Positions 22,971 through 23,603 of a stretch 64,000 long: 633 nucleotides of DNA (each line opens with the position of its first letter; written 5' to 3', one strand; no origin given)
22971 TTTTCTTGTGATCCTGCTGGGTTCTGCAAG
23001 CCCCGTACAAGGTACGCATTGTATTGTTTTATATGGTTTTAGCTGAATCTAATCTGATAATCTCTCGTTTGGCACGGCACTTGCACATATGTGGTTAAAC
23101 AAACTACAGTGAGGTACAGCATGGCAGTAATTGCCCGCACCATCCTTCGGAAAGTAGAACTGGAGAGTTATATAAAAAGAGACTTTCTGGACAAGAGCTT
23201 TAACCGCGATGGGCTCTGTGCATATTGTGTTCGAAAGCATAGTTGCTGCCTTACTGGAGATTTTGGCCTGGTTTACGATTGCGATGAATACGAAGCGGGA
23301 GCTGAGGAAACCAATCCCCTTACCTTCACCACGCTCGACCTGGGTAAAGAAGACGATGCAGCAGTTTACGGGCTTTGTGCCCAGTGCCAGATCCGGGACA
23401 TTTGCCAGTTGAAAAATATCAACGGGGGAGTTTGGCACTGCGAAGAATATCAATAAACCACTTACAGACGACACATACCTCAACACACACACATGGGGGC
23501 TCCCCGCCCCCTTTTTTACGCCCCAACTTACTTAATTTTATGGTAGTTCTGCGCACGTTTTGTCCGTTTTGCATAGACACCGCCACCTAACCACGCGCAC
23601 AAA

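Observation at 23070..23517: Stand-alone sigma-54-driven gene for an internally duplicated 8-cysteine small protein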

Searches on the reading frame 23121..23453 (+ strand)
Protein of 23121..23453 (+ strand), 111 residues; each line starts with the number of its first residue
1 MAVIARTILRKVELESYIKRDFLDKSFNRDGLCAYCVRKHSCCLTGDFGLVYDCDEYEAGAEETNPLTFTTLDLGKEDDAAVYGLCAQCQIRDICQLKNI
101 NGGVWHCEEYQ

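Call 3: search_protein_families(library=pfam, proteins=[window:23121-23453:+], max_evalue=10)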
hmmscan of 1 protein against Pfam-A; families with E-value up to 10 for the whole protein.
window:23121-23453:+ (111 aa): 0 families
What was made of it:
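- On WhiB-like (PF02467): The window protein has no Pfam hit at E <= 10 (call 3).
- The window protein itself has no Pfam hit (call 3).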

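Call 4: search_protein_families(library=ncbifam, proteins=[window:23121-23453:+], max_evalue=10)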
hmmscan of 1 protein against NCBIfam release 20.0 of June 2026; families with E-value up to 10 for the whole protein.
window:23121-23453:+ (111 aa): 1 family
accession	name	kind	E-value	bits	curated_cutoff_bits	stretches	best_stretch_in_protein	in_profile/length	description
NF006456.0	PRK08815.1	equivalog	0.18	11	464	1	34-55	216-237/376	GTP cyclohydrolase II RibA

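Call 5: search_solved_structures(query=window:23121-23453:+, max_evalue=10)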
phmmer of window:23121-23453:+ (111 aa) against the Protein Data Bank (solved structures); distinct sequences matched with E-value up to 10: 0.

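Call 7: find_homologous_proteins(query=window:23121-23453:+, max_evalue=0.01)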
Query window:23121-23453:+ (111 aa): 24 proteins with E <= 0.01 among 25 candidates.
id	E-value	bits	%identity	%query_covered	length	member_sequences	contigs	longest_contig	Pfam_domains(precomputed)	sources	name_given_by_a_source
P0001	1.7e-71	255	99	100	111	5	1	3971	-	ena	-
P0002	1.5e-54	201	77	100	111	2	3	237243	-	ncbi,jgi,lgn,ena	jgi:hypothetical protein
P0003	3.7e-53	196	77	100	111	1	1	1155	-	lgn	-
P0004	6.1e-53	196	76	100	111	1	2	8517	-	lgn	-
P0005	2.1e-48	181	74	100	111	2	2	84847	-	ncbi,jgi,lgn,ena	-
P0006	3.5e-48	180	70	100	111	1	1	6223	-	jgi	-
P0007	4.0e-48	180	69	100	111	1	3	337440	-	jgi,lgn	jgi:hypothetical protein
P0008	4.7e-47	177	72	100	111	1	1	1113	-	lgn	-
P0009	9.2e-47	176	69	100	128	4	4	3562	-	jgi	-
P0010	3.8e-46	174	66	100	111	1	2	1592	-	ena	-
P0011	1.0e-45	172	65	100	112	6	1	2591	-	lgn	-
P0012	8.7e-45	169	67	99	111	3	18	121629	-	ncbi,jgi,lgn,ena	jgi:hypothetical protein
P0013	3.4e-44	167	66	99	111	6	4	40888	-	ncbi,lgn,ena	-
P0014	1.9e-41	158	61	100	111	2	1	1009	-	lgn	-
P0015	7.3e-38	147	62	99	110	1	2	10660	-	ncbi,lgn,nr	ncbi:MAG: hypothetical protein PHO32_02125 [Candidatus Cloacimonetes bacterium]|nr:hypothetical prot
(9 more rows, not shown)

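Call 10: find_related_loci(query=A1, collection=genome_contigs, flank=6000)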
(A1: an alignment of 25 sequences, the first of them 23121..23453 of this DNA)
Query A1 (111 aa) in genome_contigs; peptide patterns used: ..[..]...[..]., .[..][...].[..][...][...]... (x = any residue, [..] = any of these).
460 stretches matched a pattern; 428 encode a relative of the query (tblastn E <= 1e-3); the best 80 are kept; 80 distinct loci.
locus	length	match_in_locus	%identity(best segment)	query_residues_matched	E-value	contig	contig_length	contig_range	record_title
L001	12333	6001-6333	95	1-111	1e-69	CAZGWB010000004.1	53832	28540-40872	MAG TPA_asm: uncultured Candidatus Cloacimonas sp. isolate SRP278314_co1_193 genome assembly, contig: NODE_798_length_53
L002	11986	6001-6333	77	1-111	3e-57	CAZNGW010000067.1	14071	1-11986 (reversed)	MAG TPA_asm: uncultured Candidatus Cloacimonas sp. isolate SRP216815_co1_146 genome assembly, contig: NODE_5447_length_1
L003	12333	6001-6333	74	1-111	3e-52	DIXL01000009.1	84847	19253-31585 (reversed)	MAG TPA_asm: Cloacimonetes bacterium UBA6081 UBA6081_contig_683, whole genome shotgun sequence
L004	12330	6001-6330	70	1-110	3e-50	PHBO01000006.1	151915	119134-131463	MAG: Candidatus Cloacimonetes bacterium HGW-Cloacimonetes-3 08E140C01_z5_2013_Ig3399_v2_scaffold_113, whole genome shotg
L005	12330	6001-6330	67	1-110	2e-48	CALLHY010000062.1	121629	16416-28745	MAG TPA_asm: uncultured bacterium isolate SRR3330204_bin.118_CONCOCT_v1.1_MAG genome assembly, contig: ERZ724078.167, wh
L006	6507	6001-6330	67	1-110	2e-48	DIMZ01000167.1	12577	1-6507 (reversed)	MAG TPA_asm: Cloacimonetes bacterium UBA5553 UBA5553_contig_938, whole genome shotgun sequence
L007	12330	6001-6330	65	1-110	3e-47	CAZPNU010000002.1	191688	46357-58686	MAG TPA_asm: uncultured Candidatus Cloacimonas sp. isolate SRP220891_co1_148 genome assembly, contig: NODE_69_length_191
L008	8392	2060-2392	59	1-111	3e-46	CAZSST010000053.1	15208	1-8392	MAG TPA_asm: uncultured Candidatus Cloacimonas sp. isolate binchicken_co66_285 genome assembly, contig: NODE_6095_length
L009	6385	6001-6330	66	1-110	8e-42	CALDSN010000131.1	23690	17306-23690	MAG TPA_asm: uncultured bacterium isolate SRR3330204_bin.147_CONCOCT_v1.1_MAG genome assembly, contig: ERZ724078.1563, w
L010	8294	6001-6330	55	3-110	2e-39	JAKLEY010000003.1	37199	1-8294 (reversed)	MAG: Candidatus Cloacimonadota bacterium isolate RA.bin144 RA.bin144_3, whole genome shotgun sequence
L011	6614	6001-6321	54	5-110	2e-38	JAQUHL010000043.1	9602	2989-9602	MAG: Candidatus Cloacimonadota bacterium isolate STCSWMC_36 NODE_21980_length_9602_cov_2.567493_ST_CSWMC, whole genome s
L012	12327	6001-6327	60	1-110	2e-38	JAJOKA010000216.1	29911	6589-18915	MAG: Candidatus Cloacimonadota bacterium isolate S8C1561 S8CNODE_126_length_29911_cov_2.501142, whole genome shotgun seq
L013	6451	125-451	55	1-110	1e-37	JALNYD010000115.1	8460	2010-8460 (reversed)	MAG: Candidatus Cloacimonadota bacterium isolate SO_2017_CLC bin 82 scaffold_14983_c1_PH3_2017, whole genome shotgun seq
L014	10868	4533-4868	52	2-111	5e-37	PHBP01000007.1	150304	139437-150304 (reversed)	MAG: Candidatus Cloacimonetes bacterium HGW-Cloacimonetes-2 bjp_ig2102_scaffold_152, whole genome shotgun sequence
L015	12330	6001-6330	52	3-110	4e-36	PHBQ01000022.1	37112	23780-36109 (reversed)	MAG: Candidatus Cloacimonetes bacterium HGW-Cloacimonetes-1 bjp_ig2103_scaffold_588, whole genome shotgun sequence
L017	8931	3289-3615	54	1-110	3e-36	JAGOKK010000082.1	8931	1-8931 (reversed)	MAG: Candidatus Cloacimonadota bacterium isolate Go_SlDig_bin_399 Go_SlDig_24385_length_8931_cov_11.709677, whole genome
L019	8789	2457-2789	51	3-111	4e-34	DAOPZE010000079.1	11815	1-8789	MAG TPA_asm: Candidatus Cloacimonadota bacterium isolate AMR_MDS_1296 NODE_6151_length_11815_cov_5.680272, whole genome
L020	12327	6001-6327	51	1-110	1e-33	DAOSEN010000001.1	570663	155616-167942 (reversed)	MAG TPA_asm: Candidatus Cloacimonadota bacterium isolate AMR_MDS_1804 NODE_6_length_570663_cov_20.283186, whole genome s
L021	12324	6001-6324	53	5-110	8e-34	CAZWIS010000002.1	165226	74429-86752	MAG TPA_asm: uncultured Candidatus Cloacimonadota bacterium isolate binchicken_co168_130 genome assembly, contig: NODE_7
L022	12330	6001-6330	48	3-111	5e-32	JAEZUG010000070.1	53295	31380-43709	MAG: Candidatus Cloacimonadota bacterium isolate OH_PDB_78 k127_90301, whole genome shotgun sequence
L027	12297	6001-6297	38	11-110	1e-13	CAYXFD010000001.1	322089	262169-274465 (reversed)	MAG TPA_asm: uncultured Candidatus Cloacimonadota bacterium isolate SRP241326_co2_328 genome assembly, contig: NODE_17_l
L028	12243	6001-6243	41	28-111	1e-13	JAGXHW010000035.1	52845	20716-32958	MAG: Clostridiaceae bacterium isolate LH_M71 k141_1574931, whole genome shotgun sequence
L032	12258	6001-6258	38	23-111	7e-13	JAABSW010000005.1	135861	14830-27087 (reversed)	MAG: Clostridiaceae bacterium isolate S18.Bin088 Scaffold_4, whole genome shotgun sequence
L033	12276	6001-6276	32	19-111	1e-12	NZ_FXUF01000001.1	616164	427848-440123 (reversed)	Anoxynatronum buryatiense strain Su22 Ga0139014_101, whole genome shotgun sequence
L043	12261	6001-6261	36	27-110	1e-11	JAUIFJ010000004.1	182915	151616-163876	MAG: bacterium isolate 8_bin.8 NODE_162_length_182915_cov_1.913118, whole genome shotgun sequence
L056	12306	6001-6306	32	20-110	4e-11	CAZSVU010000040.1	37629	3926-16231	MAG TPA_asm: uncultured Polyangiaceae bacterium isolate binchicken_co150_634 genome assembly, contig: NODE_2290_length_3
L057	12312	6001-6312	31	21-111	2e-10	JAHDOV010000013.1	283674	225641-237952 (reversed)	MAG: Deltaproteobacteria bacterium isolate SL3-B22.2 k141_89798, whole genome shotgun sequence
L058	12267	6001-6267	33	31-111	5e-11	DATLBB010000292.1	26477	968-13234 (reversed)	MAG TPA_asm: Sedimentisphaerales bacterium isolate SMAG_U14287 k141_3721812, whole genome shotgun sequence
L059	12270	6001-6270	38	31-111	5e-11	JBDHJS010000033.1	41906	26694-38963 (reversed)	MAG: Gemmatimonadota bacterium isolate BHB10-26_Bin_292 BHB10-26_Bin_292_scaffold_2407, whole genome shotgun sequence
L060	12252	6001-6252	36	31-111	5e-11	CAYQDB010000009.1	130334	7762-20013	MAG TPA_asm: uncultured Ignavibacteriales bacterium isolate binchicken_co34_486 genome assembly, contig: NODE_78_length_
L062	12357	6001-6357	31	4-111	4e-11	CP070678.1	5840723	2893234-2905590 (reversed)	MAG: Phycisphaerales bacterium isolate bin7 chromosome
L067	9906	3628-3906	32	23-111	1e-10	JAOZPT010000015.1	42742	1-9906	MAG: Candidatus Zixiibacteriota bacterium isolate GMC4.metabat2.266 GMC4_446_length_42742_cov_11.643475, whole genome sh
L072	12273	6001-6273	34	28-111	1e-10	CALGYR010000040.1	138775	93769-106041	MAG TPA_asm: uncultured bacterium isolate SRR6007444_bin.47_CONCOCT_v1.1_MAG genome assembly, contig: ERZ724098.30, whol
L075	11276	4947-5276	31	11-111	1e-10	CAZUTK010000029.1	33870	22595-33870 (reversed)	MAG TPA_asm: uncultured bacterium isolate SRP290908_co1_416 genome assembly, contig: NODE_1479_length_33870_cov_7.985687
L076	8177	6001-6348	29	3-111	2e-10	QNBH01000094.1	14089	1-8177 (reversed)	MAG: Spirochaetes bacterium isolate B32_G16 B32_Guay16_scaffold_02653, whole genome shotgun sequence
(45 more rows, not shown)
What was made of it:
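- Call 10 found 428 genomic loci in at least 15 phyla.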

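Call 13: search_protein_representatives(protein=window:23121-23453:+)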
Query: 111 residues. Proteins with E-value up to 0.001 (for the whole library): 606; up to 1e-10: 8; up to 1e-30: 1. The best 150 are listed.
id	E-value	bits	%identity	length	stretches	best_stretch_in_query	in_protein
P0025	9.2e-34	132.0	58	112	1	4-110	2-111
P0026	5.4e-17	78.0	39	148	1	5-110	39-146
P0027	8.0e-13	64.5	42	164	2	26-111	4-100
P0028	4.2e-12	62.2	37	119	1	10-110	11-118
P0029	1.2e-11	60.7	44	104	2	54-111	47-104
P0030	2.5e-11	59.7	39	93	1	29-111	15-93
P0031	8.4e-11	58.0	35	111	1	25-111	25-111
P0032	8.5e-11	58.0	35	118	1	12-111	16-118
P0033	3.6e-10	56.0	40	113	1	28-111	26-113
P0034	9.6e-10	54.6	38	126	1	24-110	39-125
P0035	1.0e-09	54.5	38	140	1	28-111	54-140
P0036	1.8e-09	53.7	40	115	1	31-110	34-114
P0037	2.5e-09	53.3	36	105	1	27-110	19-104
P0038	2.7e-09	53.1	38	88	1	30-111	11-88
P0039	3.0e-09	53.0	42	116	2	59-111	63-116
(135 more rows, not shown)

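Call 26: search_protein_families(library=pfam, alignment_id=A2, max_evalue=0.1)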
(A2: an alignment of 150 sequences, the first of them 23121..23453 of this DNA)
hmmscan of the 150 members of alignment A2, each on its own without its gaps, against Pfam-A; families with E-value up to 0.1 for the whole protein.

A. member 1, window:23121-23453:+ (111 aa): 0 families

B. families by the number of members that match (of 150 scanned): 36 families (the first 25 are shown)
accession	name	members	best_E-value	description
PF02467.21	Whib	16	0.00032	Transcription factor WhiB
PF11402.13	Antifungal_prot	3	0.016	Antifungal protein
PF09463.15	Opy2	2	0.0014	Opy2 protein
PF17026.10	zf-RRPl_C4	2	0.01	Putative ribonucleoprotein zinc-finger pf C4 type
PF04246.17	RseC_MucC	2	0.015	Positive regulator of sigma(E), RseC/MucC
PF06935.16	DUF1284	2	0.029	Protein of unknown function (DUF1284)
PF02922.24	CBM_48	2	0.042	Carbohydrate-binding module 48 (Isoamylase N-terminal domain)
PF20056.4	DUF6455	2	0.071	Family of unknown function (DUF6455)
PF10058.14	Zn_ribbon_10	1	0.00011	ER junction formation factor lunapark, zinc ribbon finger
PF03804.19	DUF325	1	0.0043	Viral proteins of unknown function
PF02704.19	GASA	1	0.0063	Gibberellin regulated protein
PF05706.17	CDKN3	1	0.0064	Cyclin-dependent kinase inhibitor 3 (CDKN3)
PF02428.20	Prot_inhib_II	1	0.0075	Potato type II proteinase inhibitor family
PF12348.14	CLASP_N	1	0.0076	CLASP N terminal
PF09706.15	Cas_CXXC_CXXC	1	0.011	CRISPR-associated protein (Cas_CXXC_CXXC)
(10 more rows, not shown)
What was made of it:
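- On Zinc-ribbon / C4 zinc-finger families: Zinc-ribbon Pfam hits are sporadic single-member hits (call 26).
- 16 of 150 members give weak hits to Pfam WhiB (call 26).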

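Call 27: search_solved_structures(query=A2, max_evalue=10, show_alignments=3)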
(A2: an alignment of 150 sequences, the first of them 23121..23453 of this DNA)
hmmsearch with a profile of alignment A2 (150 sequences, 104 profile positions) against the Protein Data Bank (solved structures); distinct sequences matched with E-value up to 10: 3.
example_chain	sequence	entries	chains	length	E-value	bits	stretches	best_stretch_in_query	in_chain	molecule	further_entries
6wb6_A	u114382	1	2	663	0.19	15.3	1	14-81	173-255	Transferrin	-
4yhu_A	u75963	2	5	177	0.42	14.2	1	32-81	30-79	U4/U6 small nuclear ribonucleoprotein PRP3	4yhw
4yhv_A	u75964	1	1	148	0.84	13.2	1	40-81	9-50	U4/U6 small nuclear ribonucleoprotein PRP3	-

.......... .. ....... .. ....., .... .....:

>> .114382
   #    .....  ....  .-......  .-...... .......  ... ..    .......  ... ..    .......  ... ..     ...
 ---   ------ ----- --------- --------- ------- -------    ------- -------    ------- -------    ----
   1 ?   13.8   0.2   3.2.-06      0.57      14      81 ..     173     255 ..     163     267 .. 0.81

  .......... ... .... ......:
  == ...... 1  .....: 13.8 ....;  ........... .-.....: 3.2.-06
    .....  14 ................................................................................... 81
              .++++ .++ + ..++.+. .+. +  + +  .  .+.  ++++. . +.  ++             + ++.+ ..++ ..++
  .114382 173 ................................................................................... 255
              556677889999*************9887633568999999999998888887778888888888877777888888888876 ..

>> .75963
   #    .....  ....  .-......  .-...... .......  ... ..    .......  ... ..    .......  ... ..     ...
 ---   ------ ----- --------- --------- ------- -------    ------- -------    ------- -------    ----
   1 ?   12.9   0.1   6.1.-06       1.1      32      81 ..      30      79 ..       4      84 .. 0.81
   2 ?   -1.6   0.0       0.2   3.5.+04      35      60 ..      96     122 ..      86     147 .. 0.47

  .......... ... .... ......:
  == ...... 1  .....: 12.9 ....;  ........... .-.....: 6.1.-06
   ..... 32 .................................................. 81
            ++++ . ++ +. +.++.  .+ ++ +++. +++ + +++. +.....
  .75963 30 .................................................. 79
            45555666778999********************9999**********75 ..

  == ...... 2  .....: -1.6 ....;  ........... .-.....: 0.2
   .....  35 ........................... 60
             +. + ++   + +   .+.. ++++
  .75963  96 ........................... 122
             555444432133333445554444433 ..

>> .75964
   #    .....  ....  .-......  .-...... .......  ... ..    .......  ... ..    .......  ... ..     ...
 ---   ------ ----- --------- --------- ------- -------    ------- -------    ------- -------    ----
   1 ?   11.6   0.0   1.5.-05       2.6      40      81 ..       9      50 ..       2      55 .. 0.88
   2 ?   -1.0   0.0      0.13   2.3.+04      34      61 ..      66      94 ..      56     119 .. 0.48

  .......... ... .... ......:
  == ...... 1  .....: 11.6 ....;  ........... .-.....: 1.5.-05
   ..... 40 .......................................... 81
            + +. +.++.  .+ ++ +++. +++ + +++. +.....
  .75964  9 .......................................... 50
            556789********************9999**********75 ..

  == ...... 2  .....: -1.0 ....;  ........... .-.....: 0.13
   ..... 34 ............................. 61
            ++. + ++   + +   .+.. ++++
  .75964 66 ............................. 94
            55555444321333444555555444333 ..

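Call 30: predict_structure(alignment_id=A2)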
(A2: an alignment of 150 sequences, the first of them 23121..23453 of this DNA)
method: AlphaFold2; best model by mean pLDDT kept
length: 111 residues; sequences in the alignment: 150
mean_pLDDT: 70.2   pTM: 0.37
mean pLDDT of the five models: 70.2, 69.1, 65.0, 60.3, 58.2
residues with pLDDT >= 90: 2; 70-90: 50; 50-70: 58; < 50: 1
segments of 3 or more residues with pLDDT < 50: none
pLDDT, mean of each block of 10 residues (from residue 1): 64 67 57 80 74 86 64 59 71 76 73 77
secondary structure, 60 per line:
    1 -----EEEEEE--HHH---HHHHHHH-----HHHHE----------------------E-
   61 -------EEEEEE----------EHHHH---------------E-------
elements in order: E6-11 H20-26 H32-35 E68-73 H85-88
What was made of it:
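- Checked: AlphaFold predicts a short strand (6-11) plus a helix (20-26) at the N-terminus, not a purely helical N-terminus (call 30, moderate confidence).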
